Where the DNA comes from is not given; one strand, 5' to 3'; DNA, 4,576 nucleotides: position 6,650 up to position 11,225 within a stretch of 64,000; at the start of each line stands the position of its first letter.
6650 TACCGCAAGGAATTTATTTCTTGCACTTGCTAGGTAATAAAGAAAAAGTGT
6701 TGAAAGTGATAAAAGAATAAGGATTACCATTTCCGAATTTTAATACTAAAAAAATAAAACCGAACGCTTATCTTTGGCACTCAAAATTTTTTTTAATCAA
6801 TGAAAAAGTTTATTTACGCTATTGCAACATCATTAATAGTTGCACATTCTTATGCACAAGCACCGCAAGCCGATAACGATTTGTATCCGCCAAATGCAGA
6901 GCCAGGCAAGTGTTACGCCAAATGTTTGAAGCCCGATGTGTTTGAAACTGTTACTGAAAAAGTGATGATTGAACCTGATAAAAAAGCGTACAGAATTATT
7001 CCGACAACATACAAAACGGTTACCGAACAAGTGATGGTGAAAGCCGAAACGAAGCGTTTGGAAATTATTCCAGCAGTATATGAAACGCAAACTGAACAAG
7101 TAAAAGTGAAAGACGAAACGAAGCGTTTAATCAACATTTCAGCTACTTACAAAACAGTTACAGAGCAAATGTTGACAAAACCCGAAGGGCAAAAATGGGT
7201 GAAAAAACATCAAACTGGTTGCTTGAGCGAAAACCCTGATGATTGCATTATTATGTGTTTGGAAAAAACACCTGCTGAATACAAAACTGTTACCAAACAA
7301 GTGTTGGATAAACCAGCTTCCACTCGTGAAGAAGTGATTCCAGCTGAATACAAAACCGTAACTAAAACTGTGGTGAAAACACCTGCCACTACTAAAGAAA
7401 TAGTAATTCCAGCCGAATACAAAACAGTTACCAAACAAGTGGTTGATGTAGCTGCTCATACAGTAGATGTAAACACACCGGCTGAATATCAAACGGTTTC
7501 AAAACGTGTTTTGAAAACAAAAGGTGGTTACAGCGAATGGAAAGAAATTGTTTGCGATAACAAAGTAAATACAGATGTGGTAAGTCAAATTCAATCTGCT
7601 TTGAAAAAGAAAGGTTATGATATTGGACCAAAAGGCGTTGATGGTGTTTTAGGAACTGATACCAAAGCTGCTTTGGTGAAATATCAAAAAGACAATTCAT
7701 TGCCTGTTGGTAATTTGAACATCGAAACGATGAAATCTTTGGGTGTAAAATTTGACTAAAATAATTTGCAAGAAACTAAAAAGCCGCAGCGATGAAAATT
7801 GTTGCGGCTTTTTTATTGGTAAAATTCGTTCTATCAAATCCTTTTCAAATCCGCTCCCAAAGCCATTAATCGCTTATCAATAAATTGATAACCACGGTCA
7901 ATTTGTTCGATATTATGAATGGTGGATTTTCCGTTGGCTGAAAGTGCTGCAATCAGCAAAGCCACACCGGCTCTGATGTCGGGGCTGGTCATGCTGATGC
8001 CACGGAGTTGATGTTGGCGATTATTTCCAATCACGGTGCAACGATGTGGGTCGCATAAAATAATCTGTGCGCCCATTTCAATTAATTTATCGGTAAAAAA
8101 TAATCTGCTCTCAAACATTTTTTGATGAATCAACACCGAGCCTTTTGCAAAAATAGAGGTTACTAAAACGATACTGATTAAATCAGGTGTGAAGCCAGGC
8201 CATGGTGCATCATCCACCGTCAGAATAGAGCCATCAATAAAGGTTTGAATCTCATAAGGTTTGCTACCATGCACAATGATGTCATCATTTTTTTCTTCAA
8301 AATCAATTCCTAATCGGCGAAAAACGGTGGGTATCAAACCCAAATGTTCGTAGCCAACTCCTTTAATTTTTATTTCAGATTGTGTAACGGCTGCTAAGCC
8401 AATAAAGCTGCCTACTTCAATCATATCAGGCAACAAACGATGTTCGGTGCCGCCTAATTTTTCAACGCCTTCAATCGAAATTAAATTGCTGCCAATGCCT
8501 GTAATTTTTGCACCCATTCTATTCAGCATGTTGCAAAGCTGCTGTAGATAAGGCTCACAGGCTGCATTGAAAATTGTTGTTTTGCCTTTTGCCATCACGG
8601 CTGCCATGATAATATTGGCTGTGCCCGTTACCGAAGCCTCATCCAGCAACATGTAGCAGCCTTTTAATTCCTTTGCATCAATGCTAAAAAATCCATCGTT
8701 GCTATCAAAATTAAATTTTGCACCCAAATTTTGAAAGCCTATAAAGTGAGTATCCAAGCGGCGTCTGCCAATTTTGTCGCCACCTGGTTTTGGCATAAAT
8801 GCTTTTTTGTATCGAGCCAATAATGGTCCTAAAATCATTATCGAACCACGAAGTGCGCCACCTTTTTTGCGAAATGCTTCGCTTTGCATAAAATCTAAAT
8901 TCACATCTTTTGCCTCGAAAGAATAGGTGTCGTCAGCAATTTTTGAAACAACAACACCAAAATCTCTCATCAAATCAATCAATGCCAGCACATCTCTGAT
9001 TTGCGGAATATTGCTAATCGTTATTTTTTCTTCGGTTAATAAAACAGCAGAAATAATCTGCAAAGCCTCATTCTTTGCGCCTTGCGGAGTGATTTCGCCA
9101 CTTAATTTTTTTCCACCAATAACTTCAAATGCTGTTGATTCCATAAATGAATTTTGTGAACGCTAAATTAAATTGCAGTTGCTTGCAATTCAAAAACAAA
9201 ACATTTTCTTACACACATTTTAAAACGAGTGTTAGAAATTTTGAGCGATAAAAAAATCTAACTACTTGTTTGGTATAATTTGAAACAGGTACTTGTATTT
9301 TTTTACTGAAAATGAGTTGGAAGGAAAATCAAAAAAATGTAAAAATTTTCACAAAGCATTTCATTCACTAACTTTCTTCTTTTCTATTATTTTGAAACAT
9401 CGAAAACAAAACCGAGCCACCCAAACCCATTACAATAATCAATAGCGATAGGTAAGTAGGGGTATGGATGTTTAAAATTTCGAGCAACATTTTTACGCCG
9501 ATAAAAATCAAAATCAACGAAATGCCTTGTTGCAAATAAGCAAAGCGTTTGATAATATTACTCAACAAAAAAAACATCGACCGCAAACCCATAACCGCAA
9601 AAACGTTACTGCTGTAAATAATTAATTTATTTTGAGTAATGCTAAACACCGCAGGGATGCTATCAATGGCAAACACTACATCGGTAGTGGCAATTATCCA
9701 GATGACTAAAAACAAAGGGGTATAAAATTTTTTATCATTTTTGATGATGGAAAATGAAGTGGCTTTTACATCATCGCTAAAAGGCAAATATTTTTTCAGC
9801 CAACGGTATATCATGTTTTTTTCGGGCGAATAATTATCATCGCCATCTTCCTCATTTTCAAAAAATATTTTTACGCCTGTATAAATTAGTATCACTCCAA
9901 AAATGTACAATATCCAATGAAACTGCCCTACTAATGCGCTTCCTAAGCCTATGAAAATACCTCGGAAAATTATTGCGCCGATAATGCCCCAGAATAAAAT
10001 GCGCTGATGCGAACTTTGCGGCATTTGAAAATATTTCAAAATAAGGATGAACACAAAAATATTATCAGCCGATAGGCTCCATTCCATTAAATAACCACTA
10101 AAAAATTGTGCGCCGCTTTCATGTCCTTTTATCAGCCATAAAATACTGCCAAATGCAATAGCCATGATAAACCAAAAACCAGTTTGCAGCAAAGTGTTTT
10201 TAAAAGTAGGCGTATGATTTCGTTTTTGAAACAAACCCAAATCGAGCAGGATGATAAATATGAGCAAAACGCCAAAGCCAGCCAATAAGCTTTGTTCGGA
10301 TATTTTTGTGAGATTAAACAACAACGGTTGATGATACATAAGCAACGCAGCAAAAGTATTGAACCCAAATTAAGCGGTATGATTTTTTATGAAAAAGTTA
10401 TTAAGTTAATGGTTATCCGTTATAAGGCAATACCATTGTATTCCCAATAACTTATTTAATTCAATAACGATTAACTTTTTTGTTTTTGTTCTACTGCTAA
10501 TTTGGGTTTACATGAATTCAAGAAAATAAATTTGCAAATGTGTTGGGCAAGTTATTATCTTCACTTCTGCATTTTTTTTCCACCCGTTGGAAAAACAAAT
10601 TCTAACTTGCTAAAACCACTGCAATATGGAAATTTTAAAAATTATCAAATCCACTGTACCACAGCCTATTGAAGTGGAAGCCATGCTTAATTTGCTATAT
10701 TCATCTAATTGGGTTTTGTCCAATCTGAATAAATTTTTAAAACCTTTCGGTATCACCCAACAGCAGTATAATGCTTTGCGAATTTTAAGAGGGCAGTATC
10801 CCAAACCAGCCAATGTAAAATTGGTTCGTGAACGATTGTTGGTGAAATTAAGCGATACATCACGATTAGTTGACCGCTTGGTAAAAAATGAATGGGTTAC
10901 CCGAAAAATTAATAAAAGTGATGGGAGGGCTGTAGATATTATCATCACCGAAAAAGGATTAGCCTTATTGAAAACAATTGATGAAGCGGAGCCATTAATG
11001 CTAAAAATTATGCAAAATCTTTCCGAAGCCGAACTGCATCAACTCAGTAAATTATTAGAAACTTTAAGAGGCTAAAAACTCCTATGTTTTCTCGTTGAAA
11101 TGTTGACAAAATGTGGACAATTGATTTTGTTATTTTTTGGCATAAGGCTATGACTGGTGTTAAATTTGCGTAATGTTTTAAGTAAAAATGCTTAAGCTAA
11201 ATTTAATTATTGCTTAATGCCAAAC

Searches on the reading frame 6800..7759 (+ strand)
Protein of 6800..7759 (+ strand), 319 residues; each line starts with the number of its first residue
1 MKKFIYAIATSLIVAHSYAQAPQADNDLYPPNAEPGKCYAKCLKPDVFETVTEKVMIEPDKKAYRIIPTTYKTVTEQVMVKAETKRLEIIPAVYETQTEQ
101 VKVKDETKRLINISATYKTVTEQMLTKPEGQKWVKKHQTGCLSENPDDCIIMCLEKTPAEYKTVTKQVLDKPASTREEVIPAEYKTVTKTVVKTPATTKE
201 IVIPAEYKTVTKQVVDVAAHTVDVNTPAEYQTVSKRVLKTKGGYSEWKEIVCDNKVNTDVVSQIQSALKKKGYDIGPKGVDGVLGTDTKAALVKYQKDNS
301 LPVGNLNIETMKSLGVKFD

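Call 69: search_protein_families(library=pfam, proteins=[window:6800-7759:+], max_evalue=0.00001)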
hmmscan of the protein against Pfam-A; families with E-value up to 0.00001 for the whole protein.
window:6800-7759:+ (319 aa): 1 family
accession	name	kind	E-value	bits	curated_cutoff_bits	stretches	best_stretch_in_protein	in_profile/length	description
PF01471.23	PG_binding_1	-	2.2e-10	41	23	1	260-314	4-57/57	Putative peptidoglycan binding domain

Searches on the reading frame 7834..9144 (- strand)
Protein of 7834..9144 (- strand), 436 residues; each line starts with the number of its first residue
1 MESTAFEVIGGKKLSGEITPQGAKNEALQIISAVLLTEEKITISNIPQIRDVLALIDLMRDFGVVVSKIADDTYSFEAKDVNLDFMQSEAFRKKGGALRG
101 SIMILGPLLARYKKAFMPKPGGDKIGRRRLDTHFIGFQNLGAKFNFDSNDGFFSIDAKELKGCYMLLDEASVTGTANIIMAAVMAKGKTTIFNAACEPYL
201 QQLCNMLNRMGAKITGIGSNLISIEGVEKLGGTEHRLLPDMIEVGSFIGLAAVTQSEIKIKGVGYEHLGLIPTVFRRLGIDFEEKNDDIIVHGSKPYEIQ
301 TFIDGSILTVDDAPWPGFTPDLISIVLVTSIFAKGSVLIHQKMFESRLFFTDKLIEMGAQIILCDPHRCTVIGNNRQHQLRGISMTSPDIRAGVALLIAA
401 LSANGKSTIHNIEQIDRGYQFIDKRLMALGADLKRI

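Call 69: search_protein_families(library=pfam, proteins=[window:7834-9144:-], max_evalue=0.00001)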
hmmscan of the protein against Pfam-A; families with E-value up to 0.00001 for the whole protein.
window:7834-9144:- (436 aa): 1 family
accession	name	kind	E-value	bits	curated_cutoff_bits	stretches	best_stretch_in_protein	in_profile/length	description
PF00275.25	EPSP_synthase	-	1.6e-65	221.9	22.8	1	10-421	3-412/417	EPSP synthase (3-phosphoshikimate 1-carboxyvinyltransferase)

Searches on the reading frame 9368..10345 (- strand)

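Call 69: search_protein_families(library=pfam, proteins=[window:9368-10345:-], max_evalue=0.00001)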
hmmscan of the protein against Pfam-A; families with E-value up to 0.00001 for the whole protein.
window:9368-10345:- (325 aa): 1 family
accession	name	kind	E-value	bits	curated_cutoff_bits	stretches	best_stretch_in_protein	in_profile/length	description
PF03741.22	TerC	-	1e-50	172.4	27.8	1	82-289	1-177/178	Integral membrane protein TerC family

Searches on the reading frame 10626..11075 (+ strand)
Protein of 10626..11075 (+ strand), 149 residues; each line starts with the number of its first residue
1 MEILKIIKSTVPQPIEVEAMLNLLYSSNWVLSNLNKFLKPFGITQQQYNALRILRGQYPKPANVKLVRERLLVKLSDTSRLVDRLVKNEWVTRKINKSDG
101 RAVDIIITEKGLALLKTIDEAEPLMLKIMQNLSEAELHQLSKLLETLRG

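Call 69: search_protein_families(library=pfam, proteins=[window:10626-11075:+], max_evalue=0.00001)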
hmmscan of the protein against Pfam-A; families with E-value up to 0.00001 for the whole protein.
window:10626-11075:+ (149 aa): 2 families
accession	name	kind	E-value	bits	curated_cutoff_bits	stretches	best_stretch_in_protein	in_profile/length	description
PF01047.28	MarR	-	1.4e-09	38.2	24.6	1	43-103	1-59/59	MarR family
PF12802.13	MarR_2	-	2.6e-09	37.5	27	1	41-102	1-61/61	MarR family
